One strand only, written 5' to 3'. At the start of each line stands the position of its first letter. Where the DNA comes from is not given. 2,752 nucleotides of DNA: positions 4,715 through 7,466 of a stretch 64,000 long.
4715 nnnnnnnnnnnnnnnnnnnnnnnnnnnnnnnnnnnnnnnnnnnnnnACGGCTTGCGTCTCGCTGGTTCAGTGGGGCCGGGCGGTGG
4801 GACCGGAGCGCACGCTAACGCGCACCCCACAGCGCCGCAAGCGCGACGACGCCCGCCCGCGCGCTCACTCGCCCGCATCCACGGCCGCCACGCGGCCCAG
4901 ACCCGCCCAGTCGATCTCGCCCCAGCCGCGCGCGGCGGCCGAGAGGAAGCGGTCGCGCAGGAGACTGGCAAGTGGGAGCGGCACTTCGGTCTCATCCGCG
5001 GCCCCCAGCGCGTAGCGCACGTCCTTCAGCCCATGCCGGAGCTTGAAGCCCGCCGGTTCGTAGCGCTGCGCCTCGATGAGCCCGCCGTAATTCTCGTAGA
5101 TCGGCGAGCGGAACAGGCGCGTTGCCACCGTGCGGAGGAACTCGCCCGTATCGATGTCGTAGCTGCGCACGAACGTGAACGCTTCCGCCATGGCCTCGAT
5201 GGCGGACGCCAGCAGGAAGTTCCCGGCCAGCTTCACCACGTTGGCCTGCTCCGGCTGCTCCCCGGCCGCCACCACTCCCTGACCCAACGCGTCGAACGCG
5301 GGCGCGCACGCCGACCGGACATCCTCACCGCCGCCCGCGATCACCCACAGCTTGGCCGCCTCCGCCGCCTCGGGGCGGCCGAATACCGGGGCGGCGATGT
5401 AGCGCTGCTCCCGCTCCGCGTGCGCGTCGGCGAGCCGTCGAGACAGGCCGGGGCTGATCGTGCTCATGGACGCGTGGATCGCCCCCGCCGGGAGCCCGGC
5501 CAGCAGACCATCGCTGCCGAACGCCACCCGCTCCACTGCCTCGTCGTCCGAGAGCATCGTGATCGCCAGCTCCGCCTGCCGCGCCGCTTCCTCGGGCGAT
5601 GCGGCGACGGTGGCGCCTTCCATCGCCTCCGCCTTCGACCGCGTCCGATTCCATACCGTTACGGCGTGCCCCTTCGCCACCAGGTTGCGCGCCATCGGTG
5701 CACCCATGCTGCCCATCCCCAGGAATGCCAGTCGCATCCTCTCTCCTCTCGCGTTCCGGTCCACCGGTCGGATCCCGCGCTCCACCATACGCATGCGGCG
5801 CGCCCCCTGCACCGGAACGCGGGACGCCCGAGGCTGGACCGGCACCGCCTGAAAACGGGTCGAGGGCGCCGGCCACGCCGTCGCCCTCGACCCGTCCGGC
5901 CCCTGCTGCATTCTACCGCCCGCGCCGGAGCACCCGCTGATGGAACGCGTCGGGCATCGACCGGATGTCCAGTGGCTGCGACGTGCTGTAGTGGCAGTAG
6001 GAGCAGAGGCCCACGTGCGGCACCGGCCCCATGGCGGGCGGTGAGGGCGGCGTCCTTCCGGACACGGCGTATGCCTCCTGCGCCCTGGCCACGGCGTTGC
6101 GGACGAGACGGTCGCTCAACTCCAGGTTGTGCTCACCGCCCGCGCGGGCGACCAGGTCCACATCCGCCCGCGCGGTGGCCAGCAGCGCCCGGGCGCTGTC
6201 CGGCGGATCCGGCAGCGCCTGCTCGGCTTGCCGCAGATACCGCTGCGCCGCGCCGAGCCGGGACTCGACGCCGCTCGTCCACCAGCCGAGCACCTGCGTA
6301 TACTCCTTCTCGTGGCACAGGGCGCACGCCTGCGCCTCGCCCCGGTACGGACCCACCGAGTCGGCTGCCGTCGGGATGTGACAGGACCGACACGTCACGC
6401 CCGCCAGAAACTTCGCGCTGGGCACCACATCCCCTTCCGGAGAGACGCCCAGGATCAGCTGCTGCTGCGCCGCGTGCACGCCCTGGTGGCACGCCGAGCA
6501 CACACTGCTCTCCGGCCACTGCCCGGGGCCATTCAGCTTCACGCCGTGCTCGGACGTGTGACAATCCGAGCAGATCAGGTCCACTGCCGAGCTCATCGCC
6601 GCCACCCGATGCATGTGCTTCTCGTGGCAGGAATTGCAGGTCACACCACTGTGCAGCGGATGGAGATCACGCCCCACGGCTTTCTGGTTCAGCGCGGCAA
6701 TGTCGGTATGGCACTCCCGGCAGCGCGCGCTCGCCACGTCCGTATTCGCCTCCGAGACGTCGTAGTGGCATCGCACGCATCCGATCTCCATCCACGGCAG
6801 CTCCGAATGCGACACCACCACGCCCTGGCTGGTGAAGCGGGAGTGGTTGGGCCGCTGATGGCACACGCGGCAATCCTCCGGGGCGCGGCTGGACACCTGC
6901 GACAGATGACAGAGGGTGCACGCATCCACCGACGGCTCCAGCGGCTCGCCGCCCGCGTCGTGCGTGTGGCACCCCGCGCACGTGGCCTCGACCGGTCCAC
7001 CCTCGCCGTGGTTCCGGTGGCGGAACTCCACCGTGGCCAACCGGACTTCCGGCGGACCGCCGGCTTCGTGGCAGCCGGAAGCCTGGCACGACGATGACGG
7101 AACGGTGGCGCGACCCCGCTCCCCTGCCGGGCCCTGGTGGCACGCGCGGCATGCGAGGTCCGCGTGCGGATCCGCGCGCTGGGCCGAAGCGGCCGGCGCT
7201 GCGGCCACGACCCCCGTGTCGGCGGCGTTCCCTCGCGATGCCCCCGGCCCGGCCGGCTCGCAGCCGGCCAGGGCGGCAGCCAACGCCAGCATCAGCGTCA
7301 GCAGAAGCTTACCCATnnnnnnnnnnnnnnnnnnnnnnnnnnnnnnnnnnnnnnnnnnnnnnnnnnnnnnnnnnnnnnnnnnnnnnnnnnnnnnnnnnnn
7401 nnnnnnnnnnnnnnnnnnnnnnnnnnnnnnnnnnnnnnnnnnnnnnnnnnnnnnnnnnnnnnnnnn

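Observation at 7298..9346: Two paralogous multihaem cytochrome c / dihaem cytochrome b fusions (CbcL-like) in one 64-kb window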

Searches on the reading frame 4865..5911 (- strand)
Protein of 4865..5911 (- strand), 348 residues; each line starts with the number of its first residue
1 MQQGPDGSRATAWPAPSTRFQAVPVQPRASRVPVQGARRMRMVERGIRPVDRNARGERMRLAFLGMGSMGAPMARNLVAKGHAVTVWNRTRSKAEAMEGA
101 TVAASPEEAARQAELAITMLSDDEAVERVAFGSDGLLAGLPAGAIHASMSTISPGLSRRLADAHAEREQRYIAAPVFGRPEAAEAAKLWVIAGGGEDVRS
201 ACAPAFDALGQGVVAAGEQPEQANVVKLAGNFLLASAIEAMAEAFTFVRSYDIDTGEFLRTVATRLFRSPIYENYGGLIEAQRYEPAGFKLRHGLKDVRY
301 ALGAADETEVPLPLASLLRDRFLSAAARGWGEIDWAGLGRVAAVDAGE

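Call 35: search_protein_families(library=pfam, proteins=[window:4865-5911:-], max_evalue=0.01)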
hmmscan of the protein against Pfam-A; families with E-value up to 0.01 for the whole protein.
window:4865-5911:- (348 aa): 10 families
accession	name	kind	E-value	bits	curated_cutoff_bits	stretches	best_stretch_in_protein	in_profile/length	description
PF03446.21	NAD_binding_2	-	3.5e-39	134.8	21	1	61-214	2-157/161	NAD binding domain of 6-phosphogluconate dehydrogenase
PF14833.11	NAD_binding_11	-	9.3e-16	58.6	30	1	223-334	3-114/122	NAD-binding of NADP-dependent 3-hydroxyisobutyrate dehydrogenase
PF03807.23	F420_oxidored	-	7.6e-08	33.3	21.6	1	60-117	1-64/94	NADP oxidoreductase coenzyme F420-dependent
PF02826.25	2-Hacid_dh_C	-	0.00022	21.1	25.1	1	57-120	35-99/178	D-isomer specific 2-hydroxyacid dehydrogenase, NAD binding domain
PF01488.26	Shikimate_DH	-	0.00024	21.6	24.3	1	59-98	13-53/138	Shikimate / quinate 5-dehydrogenase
PF01210.29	NAD_Gly3P_dh_N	-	0.00027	21.4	23.1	1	61-154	2-91/158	NAD-dependent glycerol-3-phosphate dehydrogenase N-terminus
PF07991.19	KARI_N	-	0.00038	20.5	20.6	1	60-123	6-71/165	Acetohydroxy acid isomeroreductase, NADPH-binding domain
PF02558.23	ApbA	-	0.00073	19.6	22.2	1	62-102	2-43/150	Ketopantoate reductase PanE/ApbA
PF03435.24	Sacchrp_dh_NADP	-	0.0016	19.2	25.1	1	63-110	3-56/129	Saccharopine dehydrogenase NADP binding domain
PF02737.24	3HCDH_N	-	0.0067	16.8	22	1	61-130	2-68/180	3-hydroxyacyl-CoA dehydrogenase, NAD binding domain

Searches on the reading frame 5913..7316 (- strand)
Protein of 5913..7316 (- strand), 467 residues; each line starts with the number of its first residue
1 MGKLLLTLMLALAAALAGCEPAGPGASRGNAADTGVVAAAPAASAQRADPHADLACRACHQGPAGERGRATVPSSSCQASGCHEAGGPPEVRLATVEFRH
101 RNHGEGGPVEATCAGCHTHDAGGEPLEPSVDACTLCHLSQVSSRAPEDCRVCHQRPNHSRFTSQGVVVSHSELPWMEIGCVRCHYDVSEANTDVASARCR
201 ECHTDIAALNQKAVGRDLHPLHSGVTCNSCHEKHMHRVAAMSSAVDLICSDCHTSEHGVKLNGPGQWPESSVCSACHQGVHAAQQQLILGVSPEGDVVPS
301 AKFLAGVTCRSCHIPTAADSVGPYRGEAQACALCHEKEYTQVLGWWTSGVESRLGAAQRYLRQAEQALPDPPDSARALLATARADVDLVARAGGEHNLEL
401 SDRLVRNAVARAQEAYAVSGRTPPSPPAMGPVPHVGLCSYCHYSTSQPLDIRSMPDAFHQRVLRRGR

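Call 35: search_protein_families(library=pfam, proteins=[window:5913-7316:-], max_evalue=0.01)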
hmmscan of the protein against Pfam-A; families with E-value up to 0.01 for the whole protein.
window:5913-7316:- (467 aa): 4 families
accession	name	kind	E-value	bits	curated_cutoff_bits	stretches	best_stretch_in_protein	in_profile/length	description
PF14537.11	Cytochrom_c3_2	-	2.5e-14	54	25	3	176-254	5-79/79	Cytochrome c3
PF14522.11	Cytochrome_C7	-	5.4e-14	52.2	24.8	4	271-336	14-67/67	Cytochrome c7 and related cytochrome c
PF02085.21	Cytochrom_CIII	-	1e-10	42.3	22.9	2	132-203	32-101/101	Class III cytochrome C family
PF22113.1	Mtrc-MtrF_II-IV_dom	-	1.7e-06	28.1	30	1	308-340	8-40/176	Outer membrane cytochrome MtrC/MtrF-like, domains II/IV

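Call 65: search_protein_families(library=ncbifam, proteins=[window:5913-7316:-], max_evalue=0.01)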
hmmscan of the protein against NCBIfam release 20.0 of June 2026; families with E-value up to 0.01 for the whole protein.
window:5913-7316:- (467 aa): 4 families
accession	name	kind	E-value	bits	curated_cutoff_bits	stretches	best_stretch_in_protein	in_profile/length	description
NF045713.1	CxxCH_16_HmcA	equivalog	0.001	17.8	400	1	147-341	77-258/541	sulfate respiration complex hexadecaheme cytochrome HmcA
NF040967.1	cytc_ExtN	equivalog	0.0012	17.8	200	0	225-353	22-152/415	selenite/tellurite reduction operon c-type cytochrome ExtN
NF040968.1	FeS_ExtO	equivalog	0.0018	17.2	200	0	225-353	22-152/416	selenite/tellurite reduction operon b-type cytochrome iron-sulfur cluster-binding subunit ExtO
TIGR04257.1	nanowire_3heme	domain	0.0066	16.6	40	0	194-254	21-75/75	c(7)-type cytochrome triheme domain-containing protein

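Call 66: search_solved_structures(query=window:5913-7316:-, max_evalue=0.01)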
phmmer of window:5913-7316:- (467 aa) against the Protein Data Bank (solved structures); distinct sequences matched with E-value up to 0.01: 4.
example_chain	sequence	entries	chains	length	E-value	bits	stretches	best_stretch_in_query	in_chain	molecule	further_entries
6i5b_A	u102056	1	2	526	1.8e-07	33.5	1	194-426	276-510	Uncharacterized protein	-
28pb_A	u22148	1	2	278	0.00012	24.2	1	149-279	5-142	Cytochrome c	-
1aqe_A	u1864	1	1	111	0.004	19.2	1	168-254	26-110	CYTOCHROME C3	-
1czj_A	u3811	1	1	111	0.0048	19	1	167-254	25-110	CYTOCHROME C3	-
